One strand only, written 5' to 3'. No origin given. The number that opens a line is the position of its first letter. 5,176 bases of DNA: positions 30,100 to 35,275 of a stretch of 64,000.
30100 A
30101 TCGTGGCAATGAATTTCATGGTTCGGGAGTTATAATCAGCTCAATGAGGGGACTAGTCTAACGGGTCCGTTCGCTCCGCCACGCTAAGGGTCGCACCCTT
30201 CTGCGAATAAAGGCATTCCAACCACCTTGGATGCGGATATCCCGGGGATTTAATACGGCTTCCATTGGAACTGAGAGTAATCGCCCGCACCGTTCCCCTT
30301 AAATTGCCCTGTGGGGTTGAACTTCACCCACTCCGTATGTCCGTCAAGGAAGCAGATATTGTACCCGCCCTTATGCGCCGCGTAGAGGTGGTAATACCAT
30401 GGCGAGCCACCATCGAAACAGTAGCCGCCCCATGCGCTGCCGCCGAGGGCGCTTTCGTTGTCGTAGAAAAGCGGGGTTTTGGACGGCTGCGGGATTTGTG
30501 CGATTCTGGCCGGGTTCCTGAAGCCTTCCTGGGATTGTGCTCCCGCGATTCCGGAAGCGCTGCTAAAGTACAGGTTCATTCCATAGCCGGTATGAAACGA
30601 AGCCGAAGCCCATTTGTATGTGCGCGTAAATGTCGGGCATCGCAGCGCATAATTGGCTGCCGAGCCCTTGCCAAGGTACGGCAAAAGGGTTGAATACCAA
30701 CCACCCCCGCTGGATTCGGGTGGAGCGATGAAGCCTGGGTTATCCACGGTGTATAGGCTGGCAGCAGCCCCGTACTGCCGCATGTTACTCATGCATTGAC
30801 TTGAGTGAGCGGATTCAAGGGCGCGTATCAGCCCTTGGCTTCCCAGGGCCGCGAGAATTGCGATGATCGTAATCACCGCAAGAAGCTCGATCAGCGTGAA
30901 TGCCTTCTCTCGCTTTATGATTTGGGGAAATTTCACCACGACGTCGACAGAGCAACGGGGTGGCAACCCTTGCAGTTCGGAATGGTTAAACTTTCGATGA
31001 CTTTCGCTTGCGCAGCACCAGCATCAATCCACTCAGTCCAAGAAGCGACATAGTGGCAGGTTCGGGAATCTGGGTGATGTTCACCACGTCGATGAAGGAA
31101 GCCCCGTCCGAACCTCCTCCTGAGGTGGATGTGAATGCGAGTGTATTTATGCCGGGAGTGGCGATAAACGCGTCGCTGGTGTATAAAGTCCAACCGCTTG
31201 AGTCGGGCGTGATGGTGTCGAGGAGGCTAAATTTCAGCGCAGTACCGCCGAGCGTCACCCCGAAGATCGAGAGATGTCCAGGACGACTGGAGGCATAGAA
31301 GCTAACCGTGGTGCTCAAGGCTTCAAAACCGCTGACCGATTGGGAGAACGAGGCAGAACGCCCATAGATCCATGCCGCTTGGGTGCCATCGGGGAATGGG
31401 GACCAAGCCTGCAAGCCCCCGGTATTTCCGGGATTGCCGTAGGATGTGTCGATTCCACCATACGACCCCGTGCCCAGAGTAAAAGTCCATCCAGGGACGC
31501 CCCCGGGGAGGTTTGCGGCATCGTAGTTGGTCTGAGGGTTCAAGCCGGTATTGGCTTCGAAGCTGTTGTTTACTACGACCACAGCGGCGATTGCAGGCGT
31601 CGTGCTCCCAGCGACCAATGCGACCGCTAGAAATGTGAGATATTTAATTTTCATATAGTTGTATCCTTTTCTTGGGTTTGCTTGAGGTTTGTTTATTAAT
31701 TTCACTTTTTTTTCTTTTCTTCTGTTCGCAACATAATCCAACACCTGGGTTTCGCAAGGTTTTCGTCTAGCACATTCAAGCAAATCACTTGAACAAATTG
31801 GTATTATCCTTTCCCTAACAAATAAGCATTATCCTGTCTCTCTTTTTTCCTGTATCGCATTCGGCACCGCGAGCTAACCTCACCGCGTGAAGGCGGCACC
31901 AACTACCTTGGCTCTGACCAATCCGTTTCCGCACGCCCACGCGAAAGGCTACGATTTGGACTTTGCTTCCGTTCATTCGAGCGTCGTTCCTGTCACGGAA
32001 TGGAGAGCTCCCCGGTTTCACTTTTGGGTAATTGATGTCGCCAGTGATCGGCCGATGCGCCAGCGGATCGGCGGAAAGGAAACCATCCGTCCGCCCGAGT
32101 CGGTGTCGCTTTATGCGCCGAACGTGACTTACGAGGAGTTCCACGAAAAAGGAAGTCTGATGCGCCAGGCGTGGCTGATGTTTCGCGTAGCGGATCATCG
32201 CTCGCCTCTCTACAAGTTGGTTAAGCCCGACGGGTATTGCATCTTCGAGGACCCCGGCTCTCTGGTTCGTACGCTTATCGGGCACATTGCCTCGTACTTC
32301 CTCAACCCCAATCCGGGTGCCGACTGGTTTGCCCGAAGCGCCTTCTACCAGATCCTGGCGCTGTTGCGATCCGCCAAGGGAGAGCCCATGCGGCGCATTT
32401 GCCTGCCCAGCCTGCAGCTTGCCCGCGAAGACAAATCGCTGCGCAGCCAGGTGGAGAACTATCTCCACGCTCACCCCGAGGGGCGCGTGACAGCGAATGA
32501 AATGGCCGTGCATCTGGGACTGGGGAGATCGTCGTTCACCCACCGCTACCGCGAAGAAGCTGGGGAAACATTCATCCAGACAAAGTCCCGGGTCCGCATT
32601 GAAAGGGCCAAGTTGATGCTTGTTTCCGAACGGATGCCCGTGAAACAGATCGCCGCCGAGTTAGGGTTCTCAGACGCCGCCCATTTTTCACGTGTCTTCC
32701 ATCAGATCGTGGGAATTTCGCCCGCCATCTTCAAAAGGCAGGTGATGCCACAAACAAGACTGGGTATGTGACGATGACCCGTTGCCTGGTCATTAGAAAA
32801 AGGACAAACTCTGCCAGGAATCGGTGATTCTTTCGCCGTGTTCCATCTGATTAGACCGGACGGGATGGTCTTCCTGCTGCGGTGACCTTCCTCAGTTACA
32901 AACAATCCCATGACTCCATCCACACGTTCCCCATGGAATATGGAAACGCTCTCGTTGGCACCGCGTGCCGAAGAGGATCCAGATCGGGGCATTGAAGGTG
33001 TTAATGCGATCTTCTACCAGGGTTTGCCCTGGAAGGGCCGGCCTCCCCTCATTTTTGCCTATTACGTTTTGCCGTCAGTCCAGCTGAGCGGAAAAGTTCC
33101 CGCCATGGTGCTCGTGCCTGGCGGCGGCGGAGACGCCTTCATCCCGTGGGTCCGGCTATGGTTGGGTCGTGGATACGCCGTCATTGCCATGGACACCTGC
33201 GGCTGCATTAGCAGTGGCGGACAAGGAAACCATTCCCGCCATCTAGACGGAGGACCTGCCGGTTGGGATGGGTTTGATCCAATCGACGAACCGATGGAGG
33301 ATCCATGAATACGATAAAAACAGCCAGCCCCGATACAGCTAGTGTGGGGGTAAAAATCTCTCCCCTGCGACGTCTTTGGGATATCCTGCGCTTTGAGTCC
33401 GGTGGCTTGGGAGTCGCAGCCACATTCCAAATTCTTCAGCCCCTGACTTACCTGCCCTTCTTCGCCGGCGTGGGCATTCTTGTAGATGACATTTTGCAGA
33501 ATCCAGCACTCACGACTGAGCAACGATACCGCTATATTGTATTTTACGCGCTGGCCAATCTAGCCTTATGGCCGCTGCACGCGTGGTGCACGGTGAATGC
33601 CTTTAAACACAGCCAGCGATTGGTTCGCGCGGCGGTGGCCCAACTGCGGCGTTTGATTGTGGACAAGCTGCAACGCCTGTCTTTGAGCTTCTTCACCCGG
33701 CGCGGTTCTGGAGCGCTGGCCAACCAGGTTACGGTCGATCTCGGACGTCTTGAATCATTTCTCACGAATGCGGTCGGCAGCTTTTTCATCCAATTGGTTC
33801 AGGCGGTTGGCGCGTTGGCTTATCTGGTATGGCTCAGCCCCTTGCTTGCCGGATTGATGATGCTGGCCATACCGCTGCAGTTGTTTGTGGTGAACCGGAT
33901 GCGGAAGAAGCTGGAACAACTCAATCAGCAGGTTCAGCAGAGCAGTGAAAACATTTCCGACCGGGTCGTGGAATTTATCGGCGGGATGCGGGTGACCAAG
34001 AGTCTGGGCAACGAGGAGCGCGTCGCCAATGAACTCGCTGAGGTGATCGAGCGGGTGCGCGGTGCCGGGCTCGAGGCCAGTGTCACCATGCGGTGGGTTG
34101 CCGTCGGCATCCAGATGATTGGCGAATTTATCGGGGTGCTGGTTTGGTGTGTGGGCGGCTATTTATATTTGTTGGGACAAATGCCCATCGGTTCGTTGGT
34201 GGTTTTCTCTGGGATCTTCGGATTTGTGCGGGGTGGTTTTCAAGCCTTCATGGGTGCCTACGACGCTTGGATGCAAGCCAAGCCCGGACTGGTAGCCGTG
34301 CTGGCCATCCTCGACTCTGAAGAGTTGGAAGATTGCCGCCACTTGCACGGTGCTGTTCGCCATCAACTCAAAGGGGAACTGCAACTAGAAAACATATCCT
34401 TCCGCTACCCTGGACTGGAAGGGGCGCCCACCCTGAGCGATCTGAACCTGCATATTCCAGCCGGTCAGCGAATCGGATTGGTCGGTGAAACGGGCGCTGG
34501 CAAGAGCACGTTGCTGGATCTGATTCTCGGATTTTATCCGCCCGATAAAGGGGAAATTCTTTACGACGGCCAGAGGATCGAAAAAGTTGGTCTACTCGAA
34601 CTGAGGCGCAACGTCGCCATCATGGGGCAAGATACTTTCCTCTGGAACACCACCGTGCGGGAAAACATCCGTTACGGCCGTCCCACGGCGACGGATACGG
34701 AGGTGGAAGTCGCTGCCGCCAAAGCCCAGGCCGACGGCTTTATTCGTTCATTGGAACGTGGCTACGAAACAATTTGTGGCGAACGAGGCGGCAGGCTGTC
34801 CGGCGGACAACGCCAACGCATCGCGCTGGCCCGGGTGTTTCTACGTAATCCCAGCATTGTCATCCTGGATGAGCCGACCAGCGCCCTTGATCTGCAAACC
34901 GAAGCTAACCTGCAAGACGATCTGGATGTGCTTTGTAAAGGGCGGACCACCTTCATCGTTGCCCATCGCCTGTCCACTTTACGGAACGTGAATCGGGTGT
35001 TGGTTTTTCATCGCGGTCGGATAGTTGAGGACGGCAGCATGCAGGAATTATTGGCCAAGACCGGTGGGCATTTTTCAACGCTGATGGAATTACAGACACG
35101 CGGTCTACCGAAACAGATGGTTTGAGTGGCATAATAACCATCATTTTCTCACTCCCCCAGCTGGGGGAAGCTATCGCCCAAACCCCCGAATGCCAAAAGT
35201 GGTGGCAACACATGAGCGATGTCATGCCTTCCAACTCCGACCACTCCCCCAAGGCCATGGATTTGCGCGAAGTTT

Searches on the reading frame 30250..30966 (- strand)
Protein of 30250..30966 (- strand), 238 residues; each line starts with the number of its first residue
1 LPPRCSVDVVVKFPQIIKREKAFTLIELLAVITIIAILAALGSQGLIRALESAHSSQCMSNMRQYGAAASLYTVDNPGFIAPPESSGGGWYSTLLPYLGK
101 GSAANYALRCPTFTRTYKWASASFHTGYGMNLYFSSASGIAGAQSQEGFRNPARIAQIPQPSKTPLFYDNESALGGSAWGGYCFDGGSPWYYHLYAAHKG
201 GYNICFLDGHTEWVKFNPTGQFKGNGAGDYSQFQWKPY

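Call 46: search_protein_families(library=pfam, proteins=[window:30250-30966:-], max_evalue=0.001)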
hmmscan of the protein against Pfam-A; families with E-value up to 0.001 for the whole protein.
window:30250-30966:- (238 aa): 2 families
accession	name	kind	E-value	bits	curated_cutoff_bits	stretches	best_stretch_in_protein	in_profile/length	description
PF07963.17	N_methyl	-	3.5e-07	30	21.2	1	18-41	2-25/27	Prokaryotic N-terminal methylation motif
PF07596.16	SBP_bac_10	-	0.0002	21.9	23.3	0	51-120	5-82/268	Protein of unknown function (DUF1559)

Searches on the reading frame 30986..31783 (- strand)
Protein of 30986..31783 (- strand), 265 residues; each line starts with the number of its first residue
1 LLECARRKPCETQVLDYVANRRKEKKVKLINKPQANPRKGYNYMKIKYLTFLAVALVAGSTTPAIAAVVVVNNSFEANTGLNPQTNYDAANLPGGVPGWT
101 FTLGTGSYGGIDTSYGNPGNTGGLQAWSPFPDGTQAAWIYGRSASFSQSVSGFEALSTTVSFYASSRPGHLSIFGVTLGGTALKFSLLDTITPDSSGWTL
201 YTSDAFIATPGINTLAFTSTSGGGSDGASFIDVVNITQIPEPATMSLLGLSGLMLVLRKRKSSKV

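Call 46: search_protein_families(library=pfam, proteins=[window:30986-31783:-], max_evalue=0.001)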
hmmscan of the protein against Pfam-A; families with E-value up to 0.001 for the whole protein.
window:30986-31783:- (265 aa): 2 families
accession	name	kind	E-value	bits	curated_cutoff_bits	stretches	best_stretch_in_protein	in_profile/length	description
PF07589.16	PEP-CTERM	-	4.5e-05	23.8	20.7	1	238-261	1-24/24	PEP-CTERM motif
PF22825.2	HpiC1-like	-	0.00057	20.4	27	0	67-151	2-77/174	HpiC1 cyclase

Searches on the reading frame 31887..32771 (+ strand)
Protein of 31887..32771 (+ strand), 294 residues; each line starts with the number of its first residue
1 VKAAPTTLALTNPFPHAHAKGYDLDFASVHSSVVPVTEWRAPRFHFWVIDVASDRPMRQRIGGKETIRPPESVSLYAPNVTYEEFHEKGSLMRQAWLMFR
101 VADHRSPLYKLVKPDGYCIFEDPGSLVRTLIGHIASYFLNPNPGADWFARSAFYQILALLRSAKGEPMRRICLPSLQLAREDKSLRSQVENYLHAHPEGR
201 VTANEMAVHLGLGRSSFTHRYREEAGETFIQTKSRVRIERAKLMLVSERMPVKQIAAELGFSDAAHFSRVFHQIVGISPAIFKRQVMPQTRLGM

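Call 46: search_protein_families(library=pfam, proteins=[window:31887-32771:+], max_evalue=0.001)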
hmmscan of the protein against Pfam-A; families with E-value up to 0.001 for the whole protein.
window:31887-32771:+ (294 aa): 2 families
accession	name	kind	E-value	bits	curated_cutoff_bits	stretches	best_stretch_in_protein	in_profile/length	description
PF12833.13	HTH_18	-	1.8e-19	70.2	33.6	1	207-284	2-79/80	Helix-turn-helix domain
PF00165.29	HTH_AraC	-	1.1e-12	48.2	26.6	1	247-279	6-37/42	Bacterial regulatory helix-turn-helix proteins, AraC family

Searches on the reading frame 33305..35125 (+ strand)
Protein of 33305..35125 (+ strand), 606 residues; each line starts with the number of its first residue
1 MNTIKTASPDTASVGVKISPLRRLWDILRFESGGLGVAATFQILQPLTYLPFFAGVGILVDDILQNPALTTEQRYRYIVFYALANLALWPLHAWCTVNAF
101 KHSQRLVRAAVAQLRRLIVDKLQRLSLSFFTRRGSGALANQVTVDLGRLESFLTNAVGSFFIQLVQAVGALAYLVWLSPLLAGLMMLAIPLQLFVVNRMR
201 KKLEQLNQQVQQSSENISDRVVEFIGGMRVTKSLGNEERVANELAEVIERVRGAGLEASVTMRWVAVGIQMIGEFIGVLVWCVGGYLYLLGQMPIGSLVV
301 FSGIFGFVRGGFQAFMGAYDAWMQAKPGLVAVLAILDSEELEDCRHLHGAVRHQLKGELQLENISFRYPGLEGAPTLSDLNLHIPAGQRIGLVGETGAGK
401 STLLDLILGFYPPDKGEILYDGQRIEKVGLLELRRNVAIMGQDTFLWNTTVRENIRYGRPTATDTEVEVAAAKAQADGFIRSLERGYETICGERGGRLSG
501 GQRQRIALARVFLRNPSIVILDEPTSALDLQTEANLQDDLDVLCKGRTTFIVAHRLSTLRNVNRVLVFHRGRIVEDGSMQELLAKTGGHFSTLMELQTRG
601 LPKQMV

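Call 46: search_protein_families(library=pfam, proteins=[window:33305-35125:+], max_evalue=0.001)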
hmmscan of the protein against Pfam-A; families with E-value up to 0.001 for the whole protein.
window:33305-35125:+ (606 aa): 3 families
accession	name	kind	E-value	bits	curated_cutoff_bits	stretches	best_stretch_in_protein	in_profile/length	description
PF00664.28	ABC_membrane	-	1.5e-35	123.7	28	1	41-310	7-272/274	ABC transporter transmembrane region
PF00005.33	ABC_tran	-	2.1e-35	122.7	25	1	377-526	1-137/137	ABC transporter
PF02463.25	SMC_N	-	0.0001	22.2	40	0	442-566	135-209/220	RecF/RecN/SMC N terminal domain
